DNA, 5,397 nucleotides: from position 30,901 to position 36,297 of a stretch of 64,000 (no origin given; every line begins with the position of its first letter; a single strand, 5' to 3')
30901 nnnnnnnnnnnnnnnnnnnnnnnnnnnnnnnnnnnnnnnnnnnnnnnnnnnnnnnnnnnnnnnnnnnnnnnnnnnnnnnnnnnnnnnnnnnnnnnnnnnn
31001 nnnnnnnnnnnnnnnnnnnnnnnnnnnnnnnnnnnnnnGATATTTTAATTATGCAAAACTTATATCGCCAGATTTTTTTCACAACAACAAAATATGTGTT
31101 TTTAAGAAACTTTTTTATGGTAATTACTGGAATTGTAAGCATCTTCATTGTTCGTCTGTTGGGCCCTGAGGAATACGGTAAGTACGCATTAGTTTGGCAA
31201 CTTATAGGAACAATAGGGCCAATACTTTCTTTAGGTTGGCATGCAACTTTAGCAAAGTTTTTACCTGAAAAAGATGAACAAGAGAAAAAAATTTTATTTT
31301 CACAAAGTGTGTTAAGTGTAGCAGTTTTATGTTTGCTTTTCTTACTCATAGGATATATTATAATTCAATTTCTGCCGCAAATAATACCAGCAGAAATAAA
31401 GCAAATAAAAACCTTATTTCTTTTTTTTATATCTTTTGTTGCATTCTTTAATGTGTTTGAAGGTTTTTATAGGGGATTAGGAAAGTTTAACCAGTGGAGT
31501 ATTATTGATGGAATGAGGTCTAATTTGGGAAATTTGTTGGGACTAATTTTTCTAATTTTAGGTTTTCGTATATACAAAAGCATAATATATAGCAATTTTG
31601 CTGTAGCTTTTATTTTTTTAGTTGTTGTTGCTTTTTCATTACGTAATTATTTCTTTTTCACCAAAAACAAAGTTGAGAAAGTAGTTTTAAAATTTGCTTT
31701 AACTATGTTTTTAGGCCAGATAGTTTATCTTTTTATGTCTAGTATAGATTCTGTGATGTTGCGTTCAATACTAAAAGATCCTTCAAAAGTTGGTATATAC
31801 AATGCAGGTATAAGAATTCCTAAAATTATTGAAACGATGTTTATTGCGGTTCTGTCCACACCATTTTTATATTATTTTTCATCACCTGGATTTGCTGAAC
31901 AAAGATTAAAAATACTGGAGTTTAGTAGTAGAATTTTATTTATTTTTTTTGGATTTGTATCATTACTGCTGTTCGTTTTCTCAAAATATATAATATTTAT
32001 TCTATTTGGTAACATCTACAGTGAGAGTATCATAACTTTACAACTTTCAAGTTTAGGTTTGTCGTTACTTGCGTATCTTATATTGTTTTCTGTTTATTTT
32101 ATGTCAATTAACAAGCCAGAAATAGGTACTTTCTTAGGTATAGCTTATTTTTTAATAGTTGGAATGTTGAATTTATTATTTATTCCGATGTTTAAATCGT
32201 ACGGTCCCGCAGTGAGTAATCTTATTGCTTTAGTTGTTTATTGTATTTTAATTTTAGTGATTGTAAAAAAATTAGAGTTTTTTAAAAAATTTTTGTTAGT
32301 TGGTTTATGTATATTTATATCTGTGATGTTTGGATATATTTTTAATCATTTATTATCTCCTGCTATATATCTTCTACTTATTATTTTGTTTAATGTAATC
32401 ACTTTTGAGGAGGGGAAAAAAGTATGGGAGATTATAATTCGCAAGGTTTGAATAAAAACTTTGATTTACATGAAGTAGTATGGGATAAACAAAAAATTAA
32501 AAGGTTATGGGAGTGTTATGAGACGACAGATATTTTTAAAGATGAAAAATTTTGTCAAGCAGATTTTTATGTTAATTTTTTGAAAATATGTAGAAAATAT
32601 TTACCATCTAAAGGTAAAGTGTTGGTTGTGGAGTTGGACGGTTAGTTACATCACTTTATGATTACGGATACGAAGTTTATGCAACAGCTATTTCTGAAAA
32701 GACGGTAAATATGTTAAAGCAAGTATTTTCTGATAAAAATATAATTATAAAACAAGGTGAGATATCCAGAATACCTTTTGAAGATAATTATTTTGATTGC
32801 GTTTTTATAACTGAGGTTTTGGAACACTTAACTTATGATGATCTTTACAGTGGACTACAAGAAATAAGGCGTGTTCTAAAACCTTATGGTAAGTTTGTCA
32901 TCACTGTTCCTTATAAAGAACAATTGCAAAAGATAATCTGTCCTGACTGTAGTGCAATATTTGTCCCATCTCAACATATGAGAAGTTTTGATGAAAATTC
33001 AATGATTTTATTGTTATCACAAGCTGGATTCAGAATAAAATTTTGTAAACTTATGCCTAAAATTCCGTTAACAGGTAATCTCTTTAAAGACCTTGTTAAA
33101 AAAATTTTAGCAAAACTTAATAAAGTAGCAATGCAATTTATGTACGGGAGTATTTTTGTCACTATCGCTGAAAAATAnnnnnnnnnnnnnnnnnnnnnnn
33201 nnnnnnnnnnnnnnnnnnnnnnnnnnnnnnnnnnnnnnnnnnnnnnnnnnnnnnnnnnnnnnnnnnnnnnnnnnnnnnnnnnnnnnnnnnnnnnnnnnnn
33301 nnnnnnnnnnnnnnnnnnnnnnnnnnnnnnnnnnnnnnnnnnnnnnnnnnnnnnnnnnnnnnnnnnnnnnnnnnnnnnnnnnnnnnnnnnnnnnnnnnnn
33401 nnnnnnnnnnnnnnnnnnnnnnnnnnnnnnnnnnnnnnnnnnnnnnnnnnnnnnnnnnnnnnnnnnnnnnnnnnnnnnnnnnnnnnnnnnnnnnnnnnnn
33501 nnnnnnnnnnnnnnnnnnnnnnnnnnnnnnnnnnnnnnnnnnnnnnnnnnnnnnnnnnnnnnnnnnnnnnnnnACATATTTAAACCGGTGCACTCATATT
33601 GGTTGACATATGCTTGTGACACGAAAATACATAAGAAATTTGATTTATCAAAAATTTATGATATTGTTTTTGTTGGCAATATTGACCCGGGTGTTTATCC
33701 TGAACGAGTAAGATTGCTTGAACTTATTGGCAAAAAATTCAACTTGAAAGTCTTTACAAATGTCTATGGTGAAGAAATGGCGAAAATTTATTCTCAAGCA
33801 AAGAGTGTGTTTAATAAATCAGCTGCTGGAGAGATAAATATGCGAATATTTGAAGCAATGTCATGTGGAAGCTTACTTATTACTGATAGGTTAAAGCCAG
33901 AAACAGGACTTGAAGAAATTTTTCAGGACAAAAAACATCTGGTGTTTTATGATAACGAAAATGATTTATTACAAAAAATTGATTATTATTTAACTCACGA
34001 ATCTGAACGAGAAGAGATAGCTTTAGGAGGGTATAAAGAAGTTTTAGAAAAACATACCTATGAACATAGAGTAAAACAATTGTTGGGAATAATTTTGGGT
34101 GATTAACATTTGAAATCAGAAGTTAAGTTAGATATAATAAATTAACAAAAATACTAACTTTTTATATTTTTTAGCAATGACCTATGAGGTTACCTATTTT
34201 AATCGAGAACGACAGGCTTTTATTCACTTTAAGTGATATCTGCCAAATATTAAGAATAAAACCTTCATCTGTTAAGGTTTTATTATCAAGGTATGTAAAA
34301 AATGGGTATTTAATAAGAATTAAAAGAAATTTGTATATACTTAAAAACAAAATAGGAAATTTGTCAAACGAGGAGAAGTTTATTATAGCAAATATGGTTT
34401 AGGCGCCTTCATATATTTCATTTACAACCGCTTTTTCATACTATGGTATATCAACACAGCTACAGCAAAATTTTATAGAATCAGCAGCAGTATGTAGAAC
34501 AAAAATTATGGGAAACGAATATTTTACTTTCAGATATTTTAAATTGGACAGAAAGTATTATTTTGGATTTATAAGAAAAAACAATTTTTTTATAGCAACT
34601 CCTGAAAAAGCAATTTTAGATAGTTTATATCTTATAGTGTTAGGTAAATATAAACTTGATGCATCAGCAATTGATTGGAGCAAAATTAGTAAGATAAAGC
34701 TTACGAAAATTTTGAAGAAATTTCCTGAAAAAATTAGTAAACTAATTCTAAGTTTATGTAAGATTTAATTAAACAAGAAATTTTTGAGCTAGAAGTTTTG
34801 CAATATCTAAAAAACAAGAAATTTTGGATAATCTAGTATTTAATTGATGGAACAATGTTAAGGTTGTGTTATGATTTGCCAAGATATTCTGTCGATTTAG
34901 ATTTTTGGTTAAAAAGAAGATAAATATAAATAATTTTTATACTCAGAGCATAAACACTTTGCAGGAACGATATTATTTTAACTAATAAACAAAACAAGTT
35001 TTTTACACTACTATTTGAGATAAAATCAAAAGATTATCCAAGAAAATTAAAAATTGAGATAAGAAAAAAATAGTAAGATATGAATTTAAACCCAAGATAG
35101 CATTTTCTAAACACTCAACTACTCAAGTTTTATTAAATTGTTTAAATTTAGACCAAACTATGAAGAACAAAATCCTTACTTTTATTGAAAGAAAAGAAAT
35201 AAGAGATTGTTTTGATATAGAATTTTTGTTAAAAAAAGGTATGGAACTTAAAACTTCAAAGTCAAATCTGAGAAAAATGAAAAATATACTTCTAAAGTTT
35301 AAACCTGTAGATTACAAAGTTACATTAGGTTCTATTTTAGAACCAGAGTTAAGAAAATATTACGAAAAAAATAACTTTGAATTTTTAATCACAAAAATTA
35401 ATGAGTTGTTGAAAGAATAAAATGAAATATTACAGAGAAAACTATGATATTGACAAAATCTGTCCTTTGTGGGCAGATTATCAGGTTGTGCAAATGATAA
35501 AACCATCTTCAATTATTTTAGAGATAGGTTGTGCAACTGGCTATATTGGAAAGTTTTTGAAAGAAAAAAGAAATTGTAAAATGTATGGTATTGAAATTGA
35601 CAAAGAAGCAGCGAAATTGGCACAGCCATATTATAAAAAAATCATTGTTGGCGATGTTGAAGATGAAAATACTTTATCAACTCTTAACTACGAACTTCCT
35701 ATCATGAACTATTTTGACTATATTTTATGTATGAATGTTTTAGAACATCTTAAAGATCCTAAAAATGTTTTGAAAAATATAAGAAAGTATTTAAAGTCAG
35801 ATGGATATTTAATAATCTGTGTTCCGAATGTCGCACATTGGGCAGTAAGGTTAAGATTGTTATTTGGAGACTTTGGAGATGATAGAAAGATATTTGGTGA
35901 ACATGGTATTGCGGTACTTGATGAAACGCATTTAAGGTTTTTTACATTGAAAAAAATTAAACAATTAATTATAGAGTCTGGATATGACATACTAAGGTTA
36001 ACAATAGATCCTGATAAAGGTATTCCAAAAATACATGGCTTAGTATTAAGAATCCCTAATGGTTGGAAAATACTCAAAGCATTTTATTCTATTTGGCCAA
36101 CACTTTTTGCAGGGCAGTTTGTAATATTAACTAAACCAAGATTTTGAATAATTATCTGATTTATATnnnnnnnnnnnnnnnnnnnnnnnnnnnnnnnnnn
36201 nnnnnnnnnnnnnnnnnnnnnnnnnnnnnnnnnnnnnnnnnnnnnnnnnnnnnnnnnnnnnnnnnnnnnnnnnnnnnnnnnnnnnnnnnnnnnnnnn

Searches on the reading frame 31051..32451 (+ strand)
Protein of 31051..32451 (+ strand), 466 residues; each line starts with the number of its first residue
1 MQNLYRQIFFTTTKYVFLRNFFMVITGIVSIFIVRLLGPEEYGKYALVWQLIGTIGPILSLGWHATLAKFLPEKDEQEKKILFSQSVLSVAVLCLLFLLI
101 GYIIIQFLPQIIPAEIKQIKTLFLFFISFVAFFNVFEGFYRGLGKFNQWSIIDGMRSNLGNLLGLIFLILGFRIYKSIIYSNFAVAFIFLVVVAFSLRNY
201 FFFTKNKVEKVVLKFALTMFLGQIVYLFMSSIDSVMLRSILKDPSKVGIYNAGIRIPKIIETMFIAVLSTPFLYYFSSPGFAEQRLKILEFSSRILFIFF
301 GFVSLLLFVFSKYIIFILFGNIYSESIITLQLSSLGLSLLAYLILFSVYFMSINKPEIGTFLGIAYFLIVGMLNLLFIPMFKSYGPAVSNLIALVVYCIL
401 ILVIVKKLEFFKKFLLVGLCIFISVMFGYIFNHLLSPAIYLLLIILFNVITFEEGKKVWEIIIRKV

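Call 41: search_protein_families(library=pfam, proteins=[window:31051-32451:+], max_evalue=0.00001)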
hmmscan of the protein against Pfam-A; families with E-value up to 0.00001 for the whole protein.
window:31051-32451:+ (466 aa): 2 families
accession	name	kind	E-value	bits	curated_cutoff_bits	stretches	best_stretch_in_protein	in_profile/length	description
PF01943.22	Polysacc_synt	-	6.2e-16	59.1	28.2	1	28-268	21-262/274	Polysaccharide biosynthesis protein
PF13440.11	Polysacc_synt_3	-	1.6e-11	44.4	23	1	33-327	2-292/293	Polysaccharide biosynthesis protein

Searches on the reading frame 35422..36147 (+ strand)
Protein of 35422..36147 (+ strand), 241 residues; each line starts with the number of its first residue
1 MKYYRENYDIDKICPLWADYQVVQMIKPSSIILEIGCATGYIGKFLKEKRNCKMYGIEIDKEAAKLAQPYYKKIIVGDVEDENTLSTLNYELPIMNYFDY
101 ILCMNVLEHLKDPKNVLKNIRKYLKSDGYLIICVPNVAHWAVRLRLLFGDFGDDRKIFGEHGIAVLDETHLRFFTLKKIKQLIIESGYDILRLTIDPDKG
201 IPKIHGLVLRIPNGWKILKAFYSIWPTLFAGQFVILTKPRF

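Call 41: search_protein_families(library=pfam, proteins=[window:35422-36147:+], max_evalue=0.00001)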
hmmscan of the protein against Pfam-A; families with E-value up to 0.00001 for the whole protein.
window:35422-36147:+ (241 aa): 7 families
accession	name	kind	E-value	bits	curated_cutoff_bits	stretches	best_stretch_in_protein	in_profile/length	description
PF13489.12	Methyltransf_23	-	1.6e-21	77.1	27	1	26-191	20-162/164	Methyltransferase domain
PF08242.18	Methyltransf_12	-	2.4e-16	60.7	30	1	33-130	1-98/98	Methyltransferase domain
PF07021.18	MetW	-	6.9e-15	55.6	21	1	19-148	3-123/193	Methionine biosynthesis protein MetW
PF13847.12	Methyltransf_31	-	9.6e-15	55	27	1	28-137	3-114/145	Methyltransferase domain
PF08241.18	Methyltransf_11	-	1.8e-14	54.5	21.2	1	33-132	1-95/95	Methyltransferase domain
PF13649.12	Methyltransf_25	-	4e-11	43.9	27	1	32-128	1-97/97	Methyltransferase domain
PF08003.17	Methyltransf_9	-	1.5e-06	27.9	23.8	1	30-132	117-217/315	Protein of unknown function (DUF1698)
